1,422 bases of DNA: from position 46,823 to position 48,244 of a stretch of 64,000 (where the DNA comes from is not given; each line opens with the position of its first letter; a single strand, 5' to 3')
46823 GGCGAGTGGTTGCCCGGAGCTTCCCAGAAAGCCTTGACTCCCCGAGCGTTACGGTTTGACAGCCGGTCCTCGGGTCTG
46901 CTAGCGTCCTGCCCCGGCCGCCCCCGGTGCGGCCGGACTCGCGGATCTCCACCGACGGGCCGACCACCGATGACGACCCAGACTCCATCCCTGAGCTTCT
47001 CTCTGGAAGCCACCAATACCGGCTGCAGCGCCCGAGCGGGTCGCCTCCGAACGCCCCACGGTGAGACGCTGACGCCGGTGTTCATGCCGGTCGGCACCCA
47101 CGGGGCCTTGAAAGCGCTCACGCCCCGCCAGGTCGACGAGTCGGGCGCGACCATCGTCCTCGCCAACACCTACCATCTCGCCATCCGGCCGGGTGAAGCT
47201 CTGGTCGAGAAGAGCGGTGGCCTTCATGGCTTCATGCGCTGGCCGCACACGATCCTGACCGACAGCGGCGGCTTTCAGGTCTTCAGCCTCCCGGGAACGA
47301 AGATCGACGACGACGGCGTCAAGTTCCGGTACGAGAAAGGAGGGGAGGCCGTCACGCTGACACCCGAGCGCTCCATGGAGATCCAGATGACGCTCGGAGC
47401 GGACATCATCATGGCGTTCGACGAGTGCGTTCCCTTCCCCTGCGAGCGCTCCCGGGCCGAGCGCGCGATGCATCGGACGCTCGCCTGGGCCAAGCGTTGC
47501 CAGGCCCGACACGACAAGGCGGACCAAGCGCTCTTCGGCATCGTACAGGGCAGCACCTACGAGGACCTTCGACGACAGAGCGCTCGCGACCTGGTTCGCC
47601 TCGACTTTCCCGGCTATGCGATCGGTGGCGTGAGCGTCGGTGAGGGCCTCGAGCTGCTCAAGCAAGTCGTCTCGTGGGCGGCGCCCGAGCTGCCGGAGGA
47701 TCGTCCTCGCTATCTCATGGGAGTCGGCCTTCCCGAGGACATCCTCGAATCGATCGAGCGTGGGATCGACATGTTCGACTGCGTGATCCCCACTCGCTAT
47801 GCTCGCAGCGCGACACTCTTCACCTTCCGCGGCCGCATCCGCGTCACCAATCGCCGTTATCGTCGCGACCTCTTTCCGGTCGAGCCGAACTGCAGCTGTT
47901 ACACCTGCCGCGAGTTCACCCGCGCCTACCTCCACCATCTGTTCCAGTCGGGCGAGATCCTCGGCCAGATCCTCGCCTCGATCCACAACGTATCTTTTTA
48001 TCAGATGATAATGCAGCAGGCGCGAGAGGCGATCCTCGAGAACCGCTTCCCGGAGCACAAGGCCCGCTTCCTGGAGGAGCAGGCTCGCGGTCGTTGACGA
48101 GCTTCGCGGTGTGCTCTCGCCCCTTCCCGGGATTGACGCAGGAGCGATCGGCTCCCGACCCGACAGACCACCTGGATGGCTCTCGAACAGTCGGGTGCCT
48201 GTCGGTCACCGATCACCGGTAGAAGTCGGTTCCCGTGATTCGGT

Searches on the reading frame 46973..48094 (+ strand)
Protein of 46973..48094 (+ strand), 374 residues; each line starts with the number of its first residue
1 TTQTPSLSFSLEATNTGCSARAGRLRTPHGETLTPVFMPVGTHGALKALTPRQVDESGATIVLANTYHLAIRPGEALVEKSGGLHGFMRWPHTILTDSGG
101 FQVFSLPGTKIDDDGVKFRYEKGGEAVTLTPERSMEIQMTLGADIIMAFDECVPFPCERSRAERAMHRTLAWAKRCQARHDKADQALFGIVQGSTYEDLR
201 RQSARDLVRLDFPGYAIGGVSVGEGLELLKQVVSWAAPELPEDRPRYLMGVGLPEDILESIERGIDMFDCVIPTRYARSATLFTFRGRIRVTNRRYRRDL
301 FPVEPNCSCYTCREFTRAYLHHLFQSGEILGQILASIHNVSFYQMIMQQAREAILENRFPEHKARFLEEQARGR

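Call 56: find_homologous_proteins(query=window:46973-48094:+)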
Query window:46973-48094:+ (374 aa): 8000 proteins with E <= 0.001 among 8000 candidates; the best 120 are listed.
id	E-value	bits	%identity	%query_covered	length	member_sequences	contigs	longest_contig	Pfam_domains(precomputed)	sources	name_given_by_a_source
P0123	2.4e-254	861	100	100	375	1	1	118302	PF01702.26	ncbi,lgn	-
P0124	7.4e-211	718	82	100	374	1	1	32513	PF01702.26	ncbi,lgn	ncbi:MAG: tRNA guanosine(34) transglycosylase Tgt [Planctomycetota bacterium]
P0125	3.7e-166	571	67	98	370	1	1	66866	PF01702.26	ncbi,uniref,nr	ncbi:tRNA guanosine(34) transglycosylase Tgt [Geomesophilobacter sediminis]|uniref:Queuine tRNA-ribo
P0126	6.2e-166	570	66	98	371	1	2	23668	PF01702.26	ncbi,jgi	jgi:queuine tRNA-ribosyltransferase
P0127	3.9e-165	567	67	97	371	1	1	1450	PF01702.26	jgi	jgi:queuine tRNA-ribosyltransferase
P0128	1.5e-164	565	66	98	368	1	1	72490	PF01702.26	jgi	-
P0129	2.3e-164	565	67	97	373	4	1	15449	PF01702.26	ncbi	-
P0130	2.9e-164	565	67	98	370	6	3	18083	PF01702.26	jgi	jgi:queuine tRNA-ribosyltransferase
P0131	4.0e-164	564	65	99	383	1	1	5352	PF01702.26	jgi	jgi:queuine tRNA-ribosyltransferase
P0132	4.0e-164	564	65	98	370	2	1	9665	PF01702.26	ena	-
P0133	4.3e-164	564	66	98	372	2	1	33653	PF01702.26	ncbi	-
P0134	6.9e-164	563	67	98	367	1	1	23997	PF01702.26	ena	-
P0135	9.2e-164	563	67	98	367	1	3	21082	PF01702.26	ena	-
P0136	1.0e-163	563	66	98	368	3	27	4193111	PF01702.26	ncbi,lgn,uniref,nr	ncbi:queuine tRNA-ribosyltransferase [Geotalea uraniireducens]|uniref:Queuine tRNA-ribosyltransferas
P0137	1.5e-163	562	65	98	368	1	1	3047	PF01702.26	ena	-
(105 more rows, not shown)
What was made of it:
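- The TGT protein of the same window also finds its nearest named relatives among 'delta' lineages (Geobacterales/Desulfuromonadales, 64-67%) rather than Planctomycetota (call 56).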
